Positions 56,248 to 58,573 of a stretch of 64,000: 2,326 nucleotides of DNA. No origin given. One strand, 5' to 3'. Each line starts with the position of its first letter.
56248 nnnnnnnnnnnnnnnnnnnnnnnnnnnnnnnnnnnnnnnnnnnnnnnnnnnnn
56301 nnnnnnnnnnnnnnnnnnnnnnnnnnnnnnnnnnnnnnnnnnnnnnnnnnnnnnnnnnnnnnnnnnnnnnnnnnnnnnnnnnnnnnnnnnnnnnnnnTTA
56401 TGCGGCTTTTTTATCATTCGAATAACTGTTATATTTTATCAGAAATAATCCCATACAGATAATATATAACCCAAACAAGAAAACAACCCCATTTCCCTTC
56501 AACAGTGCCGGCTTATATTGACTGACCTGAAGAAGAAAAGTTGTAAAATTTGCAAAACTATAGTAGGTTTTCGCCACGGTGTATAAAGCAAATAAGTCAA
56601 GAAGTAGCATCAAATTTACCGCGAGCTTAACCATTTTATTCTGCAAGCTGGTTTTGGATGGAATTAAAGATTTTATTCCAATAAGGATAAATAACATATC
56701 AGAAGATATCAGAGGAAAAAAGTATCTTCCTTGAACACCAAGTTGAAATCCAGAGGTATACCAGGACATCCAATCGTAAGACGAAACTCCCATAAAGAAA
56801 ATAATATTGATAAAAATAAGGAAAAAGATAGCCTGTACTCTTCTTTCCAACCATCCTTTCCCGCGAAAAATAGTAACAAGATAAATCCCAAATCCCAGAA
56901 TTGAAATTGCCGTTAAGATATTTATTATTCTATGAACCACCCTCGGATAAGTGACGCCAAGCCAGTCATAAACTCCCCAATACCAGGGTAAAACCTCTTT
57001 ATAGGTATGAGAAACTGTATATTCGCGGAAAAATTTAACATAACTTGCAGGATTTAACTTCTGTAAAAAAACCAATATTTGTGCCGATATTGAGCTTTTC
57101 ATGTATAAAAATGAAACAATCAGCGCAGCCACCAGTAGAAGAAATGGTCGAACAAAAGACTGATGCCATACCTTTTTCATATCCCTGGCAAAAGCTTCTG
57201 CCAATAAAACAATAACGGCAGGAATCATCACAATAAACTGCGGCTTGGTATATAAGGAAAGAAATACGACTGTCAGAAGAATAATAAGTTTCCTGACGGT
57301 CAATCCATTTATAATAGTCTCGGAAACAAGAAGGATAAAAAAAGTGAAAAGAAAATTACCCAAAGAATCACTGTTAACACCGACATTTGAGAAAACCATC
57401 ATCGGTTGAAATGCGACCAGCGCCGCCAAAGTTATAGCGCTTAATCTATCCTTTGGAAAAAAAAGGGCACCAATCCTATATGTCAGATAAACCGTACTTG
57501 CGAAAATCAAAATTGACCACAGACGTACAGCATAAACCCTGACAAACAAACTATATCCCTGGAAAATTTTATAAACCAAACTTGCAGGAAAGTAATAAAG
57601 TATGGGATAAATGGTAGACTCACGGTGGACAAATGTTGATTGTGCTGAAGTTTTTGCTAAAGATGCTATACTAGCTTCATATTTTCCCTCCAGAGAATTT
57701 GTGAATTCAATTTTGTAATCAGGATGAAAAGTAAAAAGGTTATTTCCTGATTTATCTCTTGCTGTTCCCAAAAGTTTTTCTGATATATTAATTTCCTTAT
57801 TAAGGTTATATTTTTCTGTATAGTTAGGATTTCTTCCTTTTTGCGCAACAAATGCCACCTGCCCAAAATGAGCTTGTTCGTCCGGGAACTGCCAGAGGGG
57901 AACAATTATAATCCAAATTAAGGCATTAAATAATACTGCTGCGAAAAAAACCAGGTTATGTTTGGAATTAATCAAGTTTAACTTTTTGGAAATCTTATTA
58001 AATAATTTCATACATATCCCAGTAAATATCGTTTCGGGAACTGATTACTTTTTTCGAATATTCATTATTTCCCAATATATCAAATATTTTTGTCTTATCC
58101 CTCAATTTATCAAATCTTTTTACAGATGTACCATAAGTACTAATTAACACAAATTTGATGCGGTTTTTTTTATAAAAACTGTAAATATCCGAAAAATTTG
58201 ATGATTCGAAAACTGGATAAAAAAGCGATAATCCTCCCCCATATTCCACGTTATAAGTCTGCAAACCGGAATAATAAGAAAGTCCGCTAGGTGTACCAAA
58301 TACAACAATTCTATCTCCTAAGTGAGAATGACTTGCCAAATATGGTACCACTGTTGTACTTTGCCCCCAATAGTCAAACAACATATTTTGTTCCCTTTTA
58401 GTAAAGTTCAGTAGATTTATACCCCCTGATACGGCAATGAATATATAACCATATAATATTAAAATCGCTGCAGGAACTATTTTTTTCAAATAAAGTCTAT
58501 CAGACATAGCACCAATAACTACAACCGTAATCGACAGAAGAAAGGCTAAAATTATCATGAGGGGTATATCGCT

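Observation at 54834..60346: Three consecutive, mutually overlapping GT-C-like membrane protein genes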

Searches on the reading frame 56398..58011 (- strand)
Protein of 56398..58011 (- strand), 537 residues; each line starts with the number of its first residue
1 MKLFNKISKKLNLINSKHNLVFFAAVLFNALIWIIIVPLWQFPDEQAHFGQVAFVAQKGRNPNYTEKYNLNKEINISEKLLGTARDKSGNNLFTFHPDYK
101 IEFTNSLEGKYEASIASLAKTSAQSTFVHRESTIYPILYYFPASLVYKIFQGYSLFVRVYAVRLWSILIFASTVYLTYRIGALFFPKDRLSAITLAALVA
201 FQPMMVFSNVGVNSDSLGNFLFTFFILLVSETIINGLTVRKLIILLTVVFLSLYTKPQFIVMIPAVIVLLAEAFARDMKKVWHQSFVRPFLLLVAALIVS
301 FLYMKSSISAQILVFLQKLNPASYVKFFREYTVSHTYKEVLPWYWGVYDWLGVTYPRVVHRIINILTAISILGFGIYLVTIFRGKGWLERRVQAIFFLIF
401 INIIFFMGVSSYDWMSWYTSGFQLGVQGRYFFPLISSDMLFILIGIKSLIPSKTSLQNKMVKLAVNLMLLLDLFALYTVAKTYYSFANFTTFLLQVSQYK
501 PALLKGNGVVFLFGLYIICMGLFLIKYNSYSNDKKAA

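Call 3: search_protein_families(library=pfam, proteins=[window:56398-58011:-], max_evalue=1)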
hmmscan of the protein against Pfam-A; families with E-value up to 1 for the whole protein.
window:56398-58011:- (537 aa): 1 family
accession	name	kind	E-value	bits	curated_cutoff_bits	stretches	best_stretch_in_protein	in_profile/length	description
PF09913.15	DUF2142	-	7.2e-22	78.2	30.1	1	28-435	2-392/395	Predicted membrane protein (DUF2142)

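Call 4: search_protein_families(library=ncbifam, proteins=[window:56398-58011:-], max_evalue=1)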
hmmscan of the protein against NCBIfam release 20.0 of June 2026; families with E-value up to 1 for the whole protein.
window:56398-58011:- (537 aa): 0 families

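Call 11: search_solved_structures(query=window:56398-58011:-, max_evalue=10, show_alignments=1)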
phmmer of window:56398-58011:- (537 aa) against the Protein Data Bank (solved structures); distinct sequences matched with E-value up to 10: 0.

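Call 20: find_homologous_proteins(query=window:56398-58011:-)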
Query window:56398-58011:- (537 aa): 169 proteins with E <= 0.001 among 8000 candidates; the best 120 are listed.
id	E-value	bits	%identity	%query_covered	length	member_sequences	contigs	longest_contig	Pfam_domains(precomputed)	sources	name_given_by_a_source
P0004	2.7e-273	926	76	100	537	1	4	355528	PF09913.16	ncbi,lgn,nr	ncbi:DUF2142 domain-containing protein [Patescibacteria group bacterium]|nr:DUF2142 domain-containin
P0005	9.9e-164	564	51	97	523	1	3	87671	PF09913.16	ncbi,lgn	-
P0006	3.6e-163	563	52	97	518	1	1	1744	PF09913.16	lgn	-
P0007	4.9e-163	562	51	95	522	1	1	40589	PF09913.16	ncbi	-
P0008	5.9e-162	559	50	94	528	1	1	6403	PF09913.16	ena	-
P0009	1.1e-161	558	51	92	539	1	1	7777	PF09913.16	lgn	-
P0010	4.0e-161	556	52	94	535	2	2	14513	PF09913.16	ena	-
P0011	4.0e-161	556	50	94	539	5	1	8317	PF09913.16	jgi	-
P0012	8.6e-161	555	54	91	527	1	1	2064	PF09913.16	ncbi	-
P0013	1.9e-160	554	51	93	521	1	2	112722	PF09913.16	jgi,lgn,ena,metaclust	metaclust:\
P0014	2.7e-158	546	49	96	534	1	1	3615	PF09913.16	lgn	-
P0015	5.2e-157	542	52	91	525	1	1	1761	PF09913.16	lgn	-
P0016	9.3e-157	541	52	91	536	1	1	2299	PF09913.16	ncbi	-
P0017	4.9e-155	536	49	96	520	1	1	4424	PF09913.16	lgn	-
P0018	7.1e-155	535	47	96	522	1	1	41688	PF09913.16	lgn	-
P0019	1.0e-154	535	49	96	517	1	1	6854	PF09913.16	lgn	-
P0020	8.5e-154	532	50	97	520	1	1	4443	PF09913.16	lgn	-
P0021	9.4e-154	531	49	93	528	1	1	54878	PF09913.16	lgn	-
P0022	1.4e-153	531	48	97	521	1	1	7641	PF09913.16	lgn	-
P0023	1.6e-153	531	49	95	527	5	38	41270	PF09913.16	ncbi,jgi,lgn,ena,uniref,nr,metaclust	ncbi:hypothetical protein COV53_04540 [Candidatus Gottesmanbacteria bacterium CG11_big_fil_rev_8_21_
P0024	2.7e-153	530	48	96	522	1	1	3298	PF09913.16,PF13231.13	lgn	-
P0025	8.8e-153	528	48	94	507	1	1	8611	PF09913.16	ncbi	-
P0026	1.0e-152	528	47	96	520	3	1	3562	PF09913.16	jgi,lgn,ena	-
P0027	4.7e-152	526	51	94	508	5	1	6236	PF09913.16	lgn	-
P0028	1.5e-151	524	49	94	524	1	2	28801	PF09913.16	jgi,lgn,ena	jgi:hypothetical protein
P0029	4.1e-151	523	50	96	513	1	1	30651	PF09913.16,PF13231.13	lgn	-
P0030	4.2e-151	523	47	94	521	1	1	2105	PF09913.16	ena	-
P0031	1.2e-150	521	48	95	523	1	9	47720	PF09913.16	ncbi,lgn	-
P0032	1.7e-149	517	47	95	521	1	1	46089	PF09913.16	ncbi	-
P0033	6.1e-149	516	49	90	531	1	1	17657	PF09913.16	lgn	-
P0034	1.4e-148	514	48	97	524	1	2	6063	PF09913.16,PF13231.13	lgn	-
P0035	1.7e-148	514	48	94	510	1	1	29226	PF09913.16,PF13231.13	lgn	-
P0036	2.2e-148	514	49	89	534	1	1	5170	PF09913.16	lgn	-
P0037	1.2e-147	511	47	94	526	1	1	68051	PF09913.16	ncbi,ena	-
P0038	3.3e-146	507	49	91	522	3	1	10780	PF09913.16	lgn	-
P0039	5.1e-146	506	49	96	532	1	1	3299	PF09913.16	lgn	-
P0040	1.1e-145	505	48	91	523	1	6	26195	PF09913.16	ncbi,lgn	-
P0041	1.3e-145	505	48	91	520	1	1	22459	PF09913.16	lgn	-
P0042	1.7e-145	504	49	91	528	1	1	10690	PF09913.16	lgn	-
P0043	1.3e-144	501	48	97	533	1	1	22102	PF09913.16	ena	-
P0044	1.8e-144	501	45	94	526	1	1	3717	PF09913.16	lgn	-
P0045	4.2e-144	500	47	97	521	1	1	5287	PF09913.16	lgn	-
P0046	8.6e-144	499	45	93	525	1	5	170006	PF09913.16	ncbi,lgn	-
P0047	1.2e-143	498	50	92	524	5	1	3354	PF09913.16,PF13231.13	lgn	-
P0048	5.1e-143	496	43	96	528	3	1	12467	PF09913.16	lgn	-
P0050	9.1e-143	495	49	95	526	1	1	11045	PF09913.16,PF13231.13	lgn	-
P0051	2.0e-142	494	45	99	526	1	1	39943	PF09913.16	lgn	-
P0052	2.1e-142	494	47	92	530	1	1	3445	PF09913.16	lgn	-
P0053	2.8e-142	494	46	95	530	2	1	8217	PF09913.16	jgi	-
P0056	1.1e-141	492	45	93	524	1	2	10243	PF09913.16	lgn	-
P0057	1.5e-141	491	48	92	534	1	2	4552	PF09913.16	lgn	-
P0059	1.4e-140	488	44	96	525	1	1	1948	PF09913.16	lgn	-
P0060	1.4e-139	485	45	95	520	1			PF09913.16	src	-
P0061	3.0e-139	484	43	95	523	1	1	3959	PF09913.16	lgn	-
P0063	5.8e-138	479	46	95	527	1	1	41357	PF09913.16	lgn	-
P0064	1.3e-137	478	44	95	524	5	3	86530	PF09913.16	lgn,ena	-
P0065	1.5e-137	478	44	95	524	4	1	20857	PF09913.16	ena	-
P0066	1.6e-137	478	46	91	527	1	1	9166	PF09913.16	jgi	jgi:hypothetical protein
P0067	1.8e-137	478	47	94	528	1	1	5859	PF09913.16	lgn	-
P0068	8.5e-137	476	45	96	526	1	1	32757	PF09913.16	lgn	-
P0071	1.2e-135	472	46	93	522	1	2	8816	PF09913.16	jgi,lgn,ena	-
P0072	1.4e-135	472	45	94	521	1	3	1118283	PF09913.16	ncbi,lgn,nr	ncbi:DUF2142 domain-containing protein [Candidatus Gottesmanbacteria bacterium]|nr:DUF2142 domain-co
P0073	3.3e-133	464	43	94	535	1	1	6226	PF09913.16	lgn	-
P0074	4.7e-132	460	44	95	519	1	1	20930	PF09913.16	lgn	-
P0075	1.3e-131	458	45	97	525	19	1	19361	PF09913.16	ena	-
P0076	2.4e-131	458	45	93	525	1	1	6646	PF09913.16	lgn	-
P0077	3.4e-131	457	46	93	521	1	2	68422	PF09913.16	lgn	-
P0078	6.1e-131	456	45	93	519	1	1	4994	PF09913.16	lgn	-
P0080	8.2e-130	452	42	96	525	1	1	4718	PF09913.16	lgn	-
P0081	1.2e-129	452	43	91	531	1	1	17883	PF09913.16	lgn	-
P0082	3.1e-129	451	45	96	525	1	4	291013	PF09913.16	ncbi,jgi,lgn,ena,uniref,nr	ncbi:MAG: hypothetical protein UV73_C0001G0133 [Candidatus Gottesmanbacteria bacterium GW2011_GWA2_4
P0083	1.8e-128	448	44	95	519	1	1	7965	PF09913.16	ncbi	-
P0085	1.6e-125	438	43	94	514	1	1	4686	PF09913.16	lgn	-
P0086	9.2e-125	436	42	96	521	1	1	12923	PF09913.16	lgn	-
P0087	3.7e-123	431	45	86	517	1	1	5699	PF09913.16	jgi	jgi:4-amino-4-deoxy-L-arabinose transferase-like glycosyltransferase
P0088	1.6e-122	428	45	89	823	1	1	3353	PF10111.15,PF09913.16,PF00535.33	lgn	-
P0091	9.1e-115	403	43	92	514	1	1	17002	PF09913.16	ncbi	-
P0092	1.7e-114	402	43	94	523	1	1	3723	PF09913.16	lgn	-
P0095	7.3e-111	390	41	93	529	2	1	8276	PF09913.16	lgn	-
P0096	9.9e-111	390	40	97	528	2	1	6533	PF09913.16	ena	-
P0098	2.1e-109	385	39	94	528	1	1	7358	PF09913.16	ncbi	-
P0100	2.4e-107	378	42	97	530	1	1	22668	PF09913.16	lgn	-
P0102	1.5e-105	372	40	93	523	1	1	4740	PF09913.16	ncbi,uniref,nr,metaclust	ncbi:hypothetical protein A2159_02750 [Candidatus Woesebacteria bacterium RBG_13_34_9]|uniref:Glycos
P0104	3.0e-105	371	38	96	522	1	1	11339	PF09913.16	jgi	jgi:hypothetical protein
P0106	1.1e-102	363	39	96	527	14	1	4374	PF09913.16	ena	-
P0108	6.0e-101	357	37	95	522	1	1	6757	PF09913.16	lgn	-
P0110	3.4e-97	345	39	95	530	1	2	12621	PF09913.16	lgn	-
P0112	1.3e-95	340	48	65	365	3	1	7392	PF09913.16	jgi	jgi:hypothetical protein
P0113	1.9e-95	339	40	91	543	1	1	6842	PF09913.16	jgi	jgi:hypothetical protein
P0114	3.7e-95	338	39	92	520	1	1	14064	PF09913.16,PF03901.24,PF13231.13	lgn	-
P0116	1.0e-92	330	37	93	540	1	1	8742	PF09913.16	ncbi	-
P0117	1.5e-92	330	36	98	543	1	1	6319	PF09913.16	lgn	-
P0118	7.5e-92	327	39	91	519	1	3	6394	PF09913.16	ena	-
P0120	1.4e-91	326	38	91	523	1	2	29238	PF09913.16,PF13231.13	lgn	-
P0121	1.9e-90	323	36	91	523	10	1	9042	PF09913.16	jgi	-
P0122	6.0e-90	321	36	94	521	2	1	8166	PF09913.16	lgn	-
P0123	1.1e-88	317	36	93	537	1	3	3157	PF09913.16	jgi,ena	-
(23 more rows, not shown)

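Call 26: search_solved_structures(query=A2, max_evalue=10, show_alignments=2)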
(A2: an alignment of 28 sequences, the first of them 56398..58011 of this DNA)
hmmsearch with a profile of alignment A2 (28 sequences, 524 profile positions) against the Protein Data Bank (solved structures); distinct sequences matched with E-value up to 10: 0.

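Call 53: find_related_loci(query=A2, collection=metagenome_contigs, flank=8000)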
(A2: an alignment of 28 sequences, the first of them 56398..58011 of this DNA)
Query A2 (537 aa) in metagenome_contigs; peptide patterns used: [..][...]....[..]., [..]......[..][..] (x = any residue, [..] = any of these).
560 stretches matched a pattern; 316 encode a relative of the query (tblastn E <= 1e-3); the best 80 are kept; 80 distinct loci.
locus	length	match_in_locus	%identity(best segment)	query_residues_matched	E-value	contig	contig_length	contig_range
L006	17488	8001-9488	51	26-525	7e-169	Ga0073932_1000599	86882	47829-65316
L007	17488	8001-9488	51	26-525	7e-169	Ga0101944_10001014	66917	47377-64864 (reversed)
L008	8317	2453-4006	50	33-536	9e-164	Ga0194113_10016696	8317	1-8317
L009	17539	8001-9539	51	26-533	7e-164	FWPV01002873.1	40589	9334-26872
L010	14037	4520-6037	52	14-520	8e-164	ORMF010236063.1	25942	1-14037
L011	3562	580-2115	47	21-533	4e-166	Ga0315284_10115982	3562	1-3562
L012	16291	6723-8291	50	12-535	6e-157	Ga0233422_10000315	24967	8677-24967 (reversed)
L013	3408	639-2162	49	31-537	1e-163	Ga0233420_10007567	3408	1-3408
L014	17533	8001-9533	49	25-535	4e-155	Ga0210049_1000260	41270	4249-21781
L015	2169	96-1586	48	23-520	2e-163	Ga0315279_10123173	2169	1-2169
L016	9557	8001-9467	46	21-508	2e-148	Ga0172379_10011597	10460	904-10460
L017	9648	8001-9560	46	3-523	4e-147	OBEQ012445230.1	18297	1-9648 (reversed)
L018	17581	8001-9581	44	8-535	1e-144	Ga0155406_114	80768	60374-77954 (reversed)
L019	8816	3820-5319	46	25-525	4e-143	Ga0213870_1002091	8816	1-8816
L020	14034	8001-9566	44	12-534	9e-139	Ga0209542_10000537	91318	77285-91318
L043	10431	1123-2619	37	25-524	2e-94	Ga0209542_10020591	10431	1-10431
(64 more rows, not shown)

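Call 56: predict_structure(alignment_id=A2)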
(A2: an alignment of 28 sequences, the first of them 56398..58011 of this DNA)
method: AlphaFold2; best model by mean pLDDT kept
length: 537 residues; sequences in the alignment: 28
mean_pLDDT: 86.9   pTM: 0.89
mean pLDDT of the five models: 86.9, 86.3, 85.9, 85.6, 85.5
residues with pLDDT >= 90: 312; 70-90: 158; 50-70: 58; < 50: 9
segments of 3 or more residues with pLDDT < 50: 11-15, 535-537
pLDDT, mean of each block of 10 residues (from residue 1): 57 60 96 93 89 95 86 95 83 77 94 95 92 85 96 95 96 98 92 96 92 93 98 90 91 87 90 75 55 65 57 79 92 88 72 74 90 96 92 97 92 87 81 96 94 82 95 91 92 96 95 97 92 51
secondary structure, 60 per line:
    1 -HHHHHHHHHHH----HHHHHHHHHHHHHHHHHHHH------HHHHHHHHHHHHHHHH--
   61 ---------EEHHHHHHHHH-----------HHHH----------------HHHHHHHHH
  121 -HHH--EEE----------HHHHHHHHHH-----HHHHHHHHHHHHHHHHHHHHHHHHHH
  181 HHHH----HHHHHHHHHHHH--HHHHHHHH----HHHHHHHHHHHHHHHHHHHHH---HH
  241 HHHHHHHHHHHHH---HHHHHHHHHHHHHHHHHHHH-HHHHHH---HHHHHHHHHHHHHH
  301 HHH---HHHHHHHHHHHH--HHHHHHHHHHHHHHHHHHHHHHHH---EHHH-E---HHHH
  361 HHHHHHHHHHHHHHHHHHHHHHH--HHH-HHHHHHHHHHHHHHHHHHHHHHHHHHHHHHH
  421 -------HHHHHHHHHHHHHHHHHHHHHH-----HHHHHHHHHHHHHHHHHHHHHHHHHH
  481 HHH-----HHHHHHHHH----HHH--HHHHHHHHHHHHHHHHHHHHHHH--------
elements in order: H2-12 H17-36 H43-58 H72-80 H92-95 H112-120 E127-129 H140-149 H155-184 H189-200 H203-210 H215-235 H239-253 H257-276 H278-283 H287-303 H307-318 H321-344 H357-383 H390-420 H428-449 H455-483 H489-497 H507-529

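Call 59: fold_search(model_id=the predicted structure, library=pdb)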
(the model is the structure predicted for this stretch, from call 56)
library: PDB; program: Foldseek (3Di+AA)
matches with E <= 10: 211; with E <= 0.001: 0
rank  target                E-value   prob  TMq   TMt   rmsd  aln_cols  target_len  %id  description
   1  7e9s_A                1.3e-03  1.00  0.42  0.28  10.5       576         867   12  Archaeal oligosaccharyltransferase AglB from Archaeoglobus fulgidus in complex with an inhibitory peptide and a dolich (released 2021-09-08)
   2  7bvh_A                2.3e-03  1.00  0.40  0.23  15.7       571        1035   12  Crystal structure of arabinosyltransferase EmbC2-AcpM2 complex from Mycobacterium smegmatis complexed with di-arabinos (released 2020-04-29)
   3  7bvc_A                2.7e-03  1.00  0.40  0.22  14.0       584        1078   11  Cryo-EM structure of Mycobacterium smegmatis arabinosyltransferase EmbA-EmbB-AcpM2 in complex with ethambutol (released 2020-04-29)
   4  8b6l_I                4.9e-03  1.00  0.40  0.32  15.9       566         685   13  Subtomogram average of the human Sec61-TRAP-OSTA-translocon (released 2022-12-07)
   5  6s7t_A                8.2e-03  1.00  0.38  0.30  13.9       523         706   11  Cryo-EM structure of human oligosaccharyltransferase complex OST-B (released 2019-12-18)
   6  6s7o_A                8.2e-03  1.00  0.35  0.30  15.7       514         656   10  Cryo-EM structure of human oligosaccharyltransferase complex OST-A (released 2019-12-18)
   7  9s6u_A                8.5e-03  1.00  0.34  0.33   8.2       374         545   14  Ternary cryo-EM structure of human ALG9 with Dol25-PP-GlcNAc2Man8, Dol25-P-Man and Fab (released 2026-03-18)
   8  3wak                  8.9e-03  1.00  0.42  0.28  10.6       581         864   11  Crystal structure of the Archaeoglobus fulgidus oligosaccharyltransferase (O29867_ARCFU) in the apo form (released 2013-10-30)
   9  6ftg_5                1.2e-02  1.00  0.44  0.38  12.5       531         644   13  Subtomogram average of OST-containing ribosome-translocon complexes from canine rough microsomal membranes (released 2018-03-21)
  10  9i5k_A                1.2e-02  1.00  0.41  0.44  11.8       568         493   11  Structure of the Chaetomium thermophilum Pmt4 homodimer (C2 symmetry) (released 2025-12-24)
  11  8pn9_A                1.8e-02  1.00  0.40  0.34  14.2       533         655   12  Structure of human oligosaccharyltransferase OST-A complex bound to NGI-1 (released 2024-05-08)
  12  6gxc_A                1.8e-02  0.99  0.35  0.28  12.7       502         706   13  Bacterial oligosaccharyltransferase PglB in complex with an inhibitory peptide and a reactive lipid-linked oligosaccha (released 2018-11-14)
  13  3waj                  1.9e-02  0.99  0.32  0.23  18.1       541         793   11  Crystal structure of the Archaeoglobus fulgidus oligosaccharyltransferase (O29867_ARCFU) complex with Zn and sulfate (released 2013-10-30)
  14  5ezm                  2.2e-02  1.00  0.36  0.36  14.2       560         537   10  Crystal Structure of ArnT from Cupriavidus metallidurans in the apo state (released 2016-02-17)
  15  9s6t_A                2.3e-02  1.00  0.40  0.44   9.5       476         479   12  Ternary cryo-EM structure of chicken ALG12 with Dol25-PP-GlcNAc2Man7, Dol25-P-Man, and Fab (released 2026-03-18)
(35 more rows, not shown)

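Call 93: search_protein_families(library=pfam, proteins=[L006:9555-10622:+, L043:2664-3830:+], max_evalue=0.1)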
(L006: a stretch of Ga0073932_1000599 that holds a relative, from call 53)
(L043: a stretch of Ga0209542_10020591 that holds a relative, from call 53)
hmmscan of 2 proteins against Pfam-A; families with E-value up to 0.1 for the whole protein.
L006:9555-10622:+ (355 aa): 1 family
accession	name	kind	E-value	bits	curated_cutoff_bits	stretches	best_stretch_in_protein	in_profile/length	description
PF11028.14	TMEM260-like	-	0.0057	16.9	24.2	1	87-202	53-174/179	Protein O-mannosyl-transferase TMEM260-like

L043:2664-3830:+ (388 aa): 1 family
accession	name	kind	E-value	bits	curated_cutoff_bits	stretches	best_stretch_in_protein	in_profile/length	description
PF13231.12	PMT_2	-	0.00059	20.5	26.1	1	95-219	4-128/160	Dolichyl-phosphate-mannose-protein mannosyltransferase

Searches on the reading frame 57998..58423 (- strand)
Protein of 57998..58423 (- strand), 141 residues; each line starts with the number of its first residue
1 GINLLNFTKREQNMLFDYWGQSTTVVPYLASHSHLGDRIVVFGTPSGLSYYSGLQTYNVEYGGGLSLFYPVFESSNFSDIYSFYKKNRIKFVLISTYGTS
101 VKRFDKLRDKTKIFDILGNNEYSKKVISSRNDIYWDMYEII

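Call 93: search_protein_families(library=pfam, proteins=[window:57998-58423:-], max_evalue=0.1)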
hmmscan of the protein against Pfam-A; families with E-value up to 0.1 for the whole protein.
window:57998-58423:- (141 aa): 0 families
